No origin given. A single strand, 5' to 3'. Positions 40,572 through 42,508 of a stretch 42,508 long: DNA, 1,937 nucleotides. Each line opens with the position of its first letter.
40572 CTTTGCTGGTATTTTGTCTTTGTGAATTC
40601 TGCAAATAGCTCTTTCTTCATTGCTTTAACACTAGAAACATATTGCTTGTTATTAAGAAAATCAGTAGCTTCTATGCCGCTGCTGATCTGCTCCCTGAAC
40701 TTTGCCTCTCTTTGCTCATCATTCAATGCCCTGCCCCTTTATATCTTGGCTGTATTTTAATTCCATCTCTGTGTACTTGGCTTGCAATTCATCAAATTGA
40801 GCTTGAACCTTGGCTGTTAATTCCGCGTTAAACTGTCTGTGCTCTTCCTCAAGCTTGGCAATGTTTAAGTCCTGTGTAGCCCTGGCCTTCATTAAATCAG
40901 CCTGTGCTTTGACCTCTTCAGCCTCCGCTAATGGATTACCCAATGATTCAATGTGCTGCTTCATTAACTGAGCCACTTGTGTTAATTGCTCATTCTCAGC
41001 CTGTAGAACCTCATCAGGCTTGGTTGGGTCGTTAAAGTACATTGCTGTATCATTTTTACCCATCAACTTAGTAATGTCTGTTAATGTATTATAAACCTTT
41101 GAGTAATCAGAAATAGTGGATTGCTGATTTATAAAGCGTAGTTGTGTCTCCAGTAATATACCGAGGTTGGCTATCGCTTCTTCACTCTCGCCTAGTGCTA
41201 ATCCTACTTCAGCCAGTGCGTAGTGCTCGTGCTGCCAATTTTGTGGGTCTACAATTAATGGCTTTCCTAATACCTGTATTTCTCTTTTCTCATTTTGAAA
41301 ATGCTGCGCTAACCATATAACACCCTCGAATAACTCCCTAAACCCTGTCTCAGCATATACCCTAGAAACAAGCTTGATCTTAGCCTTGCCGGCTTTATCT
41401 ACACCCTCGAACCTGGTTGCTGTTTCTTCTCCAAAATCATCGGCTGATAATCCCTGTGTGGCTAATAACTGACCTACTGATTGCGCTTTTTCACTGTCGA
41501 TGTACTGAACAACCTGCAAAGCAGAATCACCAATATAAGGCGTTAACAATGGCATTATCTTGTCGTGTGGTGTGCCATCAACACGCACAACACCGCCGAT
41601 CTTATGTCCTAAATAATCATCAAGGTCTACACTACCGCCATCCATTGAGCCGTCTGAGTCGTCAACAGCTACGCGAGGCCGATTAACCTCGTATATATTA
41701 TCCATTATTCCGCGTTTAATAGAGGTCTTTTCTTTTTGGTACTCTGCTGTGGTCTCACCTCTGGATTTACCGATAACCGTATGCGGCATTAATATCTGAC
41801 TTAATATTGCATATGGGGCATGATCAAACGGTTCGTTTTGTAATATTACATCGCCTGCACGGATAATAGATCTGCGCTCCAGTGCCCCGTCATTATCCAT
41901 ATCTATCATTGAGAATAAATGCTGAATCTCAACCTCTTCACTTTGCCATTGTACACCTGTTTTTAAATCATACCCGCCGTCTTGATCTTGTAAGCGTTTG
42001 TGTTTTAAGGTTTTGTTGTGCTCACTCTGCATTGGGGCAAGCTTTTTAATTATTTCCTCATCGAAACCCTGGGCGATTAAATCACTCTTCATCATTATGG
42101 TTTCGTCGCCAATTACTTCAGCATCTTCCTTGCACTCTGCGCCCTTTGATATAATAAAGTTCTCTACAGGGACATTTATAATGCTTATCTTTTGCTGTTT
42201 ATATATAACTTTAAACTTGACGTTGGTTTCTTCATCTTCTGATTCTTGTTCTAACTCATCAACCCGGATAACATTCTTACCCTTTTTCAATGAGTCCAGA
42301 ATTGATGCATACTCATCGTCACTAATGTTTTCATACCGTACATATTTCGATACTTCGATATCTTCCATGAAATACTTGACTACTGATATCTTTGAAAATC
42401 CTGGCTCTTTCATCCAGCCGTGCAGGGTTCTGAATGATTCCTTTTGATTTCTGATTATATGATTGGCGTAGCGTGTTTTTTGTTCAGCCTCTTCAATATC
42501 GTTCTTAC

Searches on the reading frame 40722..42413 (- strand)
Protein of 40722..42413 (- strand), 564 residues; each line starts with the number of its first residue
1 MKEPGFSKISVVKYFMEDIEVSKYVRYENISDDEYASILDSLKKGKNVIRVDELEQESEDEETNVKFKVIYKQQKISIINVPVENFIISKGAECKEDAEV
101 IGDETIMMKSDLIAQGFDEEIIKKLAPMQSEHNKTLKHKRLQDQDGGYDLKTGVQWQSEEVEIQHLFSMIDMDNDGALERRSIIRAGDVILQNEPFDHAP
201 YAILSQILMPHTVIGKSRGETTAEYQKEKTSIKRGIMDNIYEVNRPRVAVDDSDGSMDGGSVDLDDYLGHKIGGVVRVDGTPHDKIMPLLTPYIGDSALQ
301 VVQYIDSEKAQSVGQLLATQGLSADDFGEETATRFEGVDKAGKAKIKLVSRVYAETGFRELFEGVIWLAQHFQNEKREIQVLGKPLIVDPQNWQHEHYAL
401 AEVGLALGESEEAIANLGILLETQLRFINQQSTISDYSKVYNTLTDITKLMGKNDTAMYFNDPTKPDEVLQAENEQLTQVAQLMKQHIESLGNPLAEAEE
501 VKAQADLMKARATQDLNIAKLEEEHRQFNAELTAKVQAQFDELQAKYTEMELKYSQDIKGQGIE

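Call 42: search_protein_families(library=pfam, proteins=[window:40722-42413:-], max_evalue=0.001)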
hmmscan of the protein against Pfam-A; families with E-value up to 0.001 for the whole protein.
window:40722-42413:- (564 aa): 1 family
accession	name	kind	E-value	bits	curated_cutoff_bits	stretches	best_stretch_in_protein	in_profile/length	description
PF23899.1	SU10_portal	-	2.1e-96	324.2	30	1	7-486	117-590/593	Phage SU10 portal protein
